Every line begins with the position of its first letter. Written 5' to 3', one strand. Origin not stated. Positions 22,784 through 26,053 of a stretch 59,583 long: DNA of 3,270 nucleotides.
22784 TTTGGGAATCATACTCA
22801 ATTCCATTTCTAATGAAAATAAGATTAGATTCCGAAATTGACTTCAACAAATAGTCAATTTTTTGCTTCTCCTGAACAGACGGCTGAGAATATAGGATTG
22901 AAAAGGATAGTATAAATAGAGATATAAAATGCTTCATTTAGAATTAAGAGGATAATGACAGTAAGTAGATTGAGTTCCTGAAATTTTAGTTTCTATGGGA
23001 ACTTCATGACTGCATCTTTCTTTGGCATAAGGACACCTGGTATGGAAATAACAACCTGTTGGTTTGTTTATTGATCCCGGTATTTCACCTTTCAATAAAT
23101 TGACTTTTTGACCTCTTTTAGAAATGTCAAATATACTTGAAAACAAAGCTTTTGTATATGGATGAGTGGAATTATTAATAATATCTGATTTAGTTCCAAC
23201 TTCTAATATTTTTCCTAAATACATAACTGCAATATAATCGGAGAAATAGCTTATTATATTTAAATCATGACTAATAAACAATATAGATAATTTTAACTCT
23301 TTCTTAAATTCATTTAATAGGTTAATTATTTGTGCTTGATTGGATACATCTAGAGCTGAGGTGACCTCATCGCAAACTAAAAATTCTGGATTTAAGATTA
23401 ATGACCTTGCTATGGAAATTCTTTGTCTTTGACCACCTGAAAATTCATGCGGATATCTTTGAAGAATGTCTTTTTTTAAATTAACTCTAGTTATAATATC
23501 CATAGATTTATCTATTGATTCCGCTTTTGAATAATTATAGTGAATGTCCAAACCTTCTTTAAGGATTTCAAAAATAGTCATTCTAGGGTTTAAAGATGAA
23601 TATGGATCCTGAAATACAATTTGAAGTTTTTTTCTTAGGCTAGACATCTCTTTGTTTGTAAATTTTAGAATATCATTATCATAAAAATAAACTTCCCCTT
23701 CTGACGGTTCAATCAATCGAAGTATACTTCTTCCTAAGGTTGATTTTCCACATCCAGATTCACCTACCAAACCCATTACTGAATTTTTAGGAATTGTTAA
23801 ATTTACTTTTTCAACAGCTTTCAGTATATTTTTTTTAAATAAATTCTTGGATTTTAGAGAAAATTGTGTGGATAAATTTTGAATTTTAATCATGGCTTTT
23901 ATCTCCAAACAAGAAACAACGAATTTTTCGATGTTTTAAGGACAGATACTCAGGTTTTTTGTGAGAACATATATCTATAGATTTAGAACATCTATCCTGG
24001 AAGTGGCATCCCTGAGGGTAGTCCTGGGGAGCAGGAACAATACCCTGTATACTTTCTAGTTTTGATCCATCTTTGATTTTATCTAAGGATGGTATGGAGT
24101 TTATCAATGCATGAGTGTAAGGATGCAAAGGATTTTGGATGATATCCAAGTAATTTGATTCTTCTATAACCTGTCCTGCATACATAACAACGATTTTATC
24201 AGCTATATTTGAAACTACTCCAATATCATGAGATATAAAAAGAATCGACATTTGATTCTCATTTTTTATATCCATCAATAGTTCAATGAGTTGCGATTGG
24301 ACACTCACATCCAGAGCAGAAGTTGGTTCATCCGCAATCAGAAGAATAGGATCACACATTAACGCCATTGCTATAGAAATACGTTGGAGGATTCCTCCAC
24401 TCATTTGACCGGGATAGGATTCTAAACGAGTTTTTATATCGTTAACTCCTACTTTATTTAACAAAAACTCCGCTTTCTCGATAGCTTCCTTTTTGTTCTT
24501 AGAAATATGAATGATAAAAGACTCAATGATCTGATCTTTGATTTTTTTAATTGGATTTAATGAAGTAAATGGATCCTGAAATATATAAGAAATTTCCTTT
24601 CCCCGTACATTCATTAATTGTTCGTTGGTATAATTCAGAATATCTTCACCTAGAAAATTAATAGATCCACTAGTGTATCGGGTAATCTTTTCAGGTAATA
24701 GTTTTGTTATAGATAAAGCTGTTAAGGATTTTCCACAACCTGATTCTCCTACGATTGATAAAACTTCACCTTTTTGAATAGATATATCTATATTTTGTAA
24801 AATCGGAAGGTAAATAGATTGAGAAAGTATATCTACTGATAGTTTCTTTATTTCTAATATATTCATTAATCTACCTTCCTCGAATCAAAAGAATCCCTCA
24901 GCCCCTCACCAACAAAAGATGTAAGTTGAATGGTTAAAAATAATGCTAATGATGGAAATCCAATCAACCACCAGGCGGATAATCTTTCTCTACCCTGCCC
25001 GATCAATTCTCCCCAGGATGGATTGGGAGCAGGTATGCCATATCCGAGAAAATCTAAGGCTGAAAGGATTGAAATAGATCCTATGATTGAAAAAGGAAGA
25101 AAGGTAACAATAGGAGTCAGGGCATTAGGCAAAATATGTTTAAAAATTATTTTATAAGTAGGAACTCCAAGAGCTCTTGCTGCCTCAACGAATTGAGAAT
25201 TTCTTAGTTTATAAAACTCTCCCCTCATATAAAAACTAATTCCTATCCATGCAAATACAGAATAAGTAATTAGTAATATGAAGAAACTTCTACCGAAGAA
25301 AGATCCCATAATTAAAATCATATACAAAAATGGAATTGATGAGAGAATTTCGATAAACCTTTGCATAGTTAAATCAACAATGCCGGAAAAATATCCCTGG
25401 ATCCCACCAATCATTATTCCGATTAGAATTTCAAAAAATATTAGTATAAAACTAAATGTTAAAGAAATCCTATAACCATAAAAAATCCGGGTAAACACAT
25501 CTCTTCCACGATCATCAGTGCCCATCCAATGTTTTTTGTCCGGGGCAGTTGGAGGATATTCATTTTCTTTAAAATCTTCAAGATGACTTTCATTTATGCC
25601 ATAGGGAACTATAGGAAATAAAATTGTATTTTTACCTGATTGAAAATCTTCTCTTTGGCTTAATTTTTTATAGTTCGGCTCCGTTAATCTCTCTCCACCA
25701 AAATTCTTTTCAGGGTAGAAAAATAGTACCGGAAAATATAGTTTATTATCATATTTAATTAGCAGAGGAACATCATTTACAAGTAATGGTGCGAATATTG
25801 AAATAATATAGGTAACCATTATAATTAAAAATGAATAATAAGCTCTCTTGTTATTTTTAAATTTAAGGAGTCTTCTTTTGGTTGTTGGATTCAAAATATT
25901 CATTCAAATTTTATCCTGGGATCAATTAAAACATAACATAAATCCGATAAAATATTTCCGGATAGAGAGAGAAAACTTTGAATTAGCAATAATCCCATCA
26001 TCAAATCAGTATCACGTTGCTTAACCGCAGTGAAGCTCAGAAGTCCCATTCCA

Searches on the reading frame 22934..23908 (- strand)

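Call 10: search_protein_families(library=pfam, proteins=[window:22934-23908:-])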
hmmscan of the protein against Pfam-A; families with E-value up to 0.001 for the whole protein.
window:22934-23908:- (324 aa): 5 families
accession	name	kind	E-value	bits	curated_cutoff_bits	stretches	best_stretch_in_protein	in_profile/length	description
PF00005.33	ABC_tran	-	1.4e-32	113.6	25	1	33-184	2-137/137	ABC transporter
PF08352.17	oligo_HPY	-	2.1e-18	66.9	27.1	1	236-299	2-65/65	Oligopeptide/dipeptide transporter, C-terminal region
PF02463.25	SMC_N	-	2.4e-07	30.8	40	1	41-228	23-211/220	RecF/RecN/SMC N terminal domain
PF13304.12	AAA_21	-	7.2e-07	30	27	1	92-220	166-304/304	AAA domain, putative AbiEii toxin, Type IV TA system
PF13401.12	AAA_22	-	0.00092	20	27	0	44-143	7-65/130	AAA domain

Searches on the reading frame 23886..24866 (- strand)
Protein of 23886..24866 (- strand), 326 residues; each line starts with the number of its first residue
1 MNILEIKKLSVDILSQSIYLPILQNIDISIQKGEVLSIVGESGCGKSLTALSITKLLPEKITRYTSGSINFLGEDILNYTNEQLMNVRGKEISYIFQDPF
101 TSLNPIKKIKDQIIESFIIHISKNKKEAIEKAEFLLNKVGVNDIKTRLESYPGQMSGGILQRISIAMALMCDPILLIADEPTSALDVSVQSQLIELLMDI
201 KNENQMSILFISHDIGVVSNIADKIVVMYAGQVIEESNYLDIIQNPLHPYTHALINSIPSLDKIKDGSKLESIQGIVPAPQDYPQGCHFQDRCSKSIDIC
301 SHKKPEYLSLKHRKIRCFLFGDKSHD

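Call 10: search_protein_families(library=pfam, proteins=[window:23886-24866:-])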
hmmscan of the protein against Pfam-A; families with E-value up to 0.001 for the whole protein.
window:23886-24866:- (326 aa): 4 families
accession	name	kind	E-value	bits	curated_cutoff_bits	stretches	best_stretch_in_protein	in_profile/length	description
PF00005.33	ABC_tran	-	5.3e-29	102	25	1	23-183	1-137/137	ABC transporter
PF08352.17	oligo_HPY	-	8.1e-20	71.4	27.1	1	234-300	1-65/65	Oligopeptide/dipeptide transporter, C-terminal region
PF02463.25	SMC_N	-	0.00023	21.1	40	1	34-230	25-213/220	RecF/RecN/SMC N terminal domain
PF13304.12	AAA_21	-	0.00049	20.7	27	0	151-218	234-303/304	AAA domain, putative AbiEii toxin, Type IV TA system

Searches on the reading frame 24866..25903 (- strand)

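Call 10: search_protein_families(library=pfam, proteins=[window:24866-25903:-])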
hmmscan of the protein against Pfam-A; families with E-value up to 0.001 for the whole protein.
window:24866-25903:- (345 aa): 2 families
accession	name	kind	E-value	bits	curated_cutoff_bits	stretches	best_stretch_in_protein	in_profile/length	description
PF00528.27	BPD_transp_1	-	1.5e-27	97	26.4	1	162-342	1-181/184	Binding-protein-dependent transport system inner membrane component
PF12911.12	OppC_N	-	0.00027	21.2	23.9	1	13-42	8-37/53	N-terminal TM domain of oligopeptide transport permease C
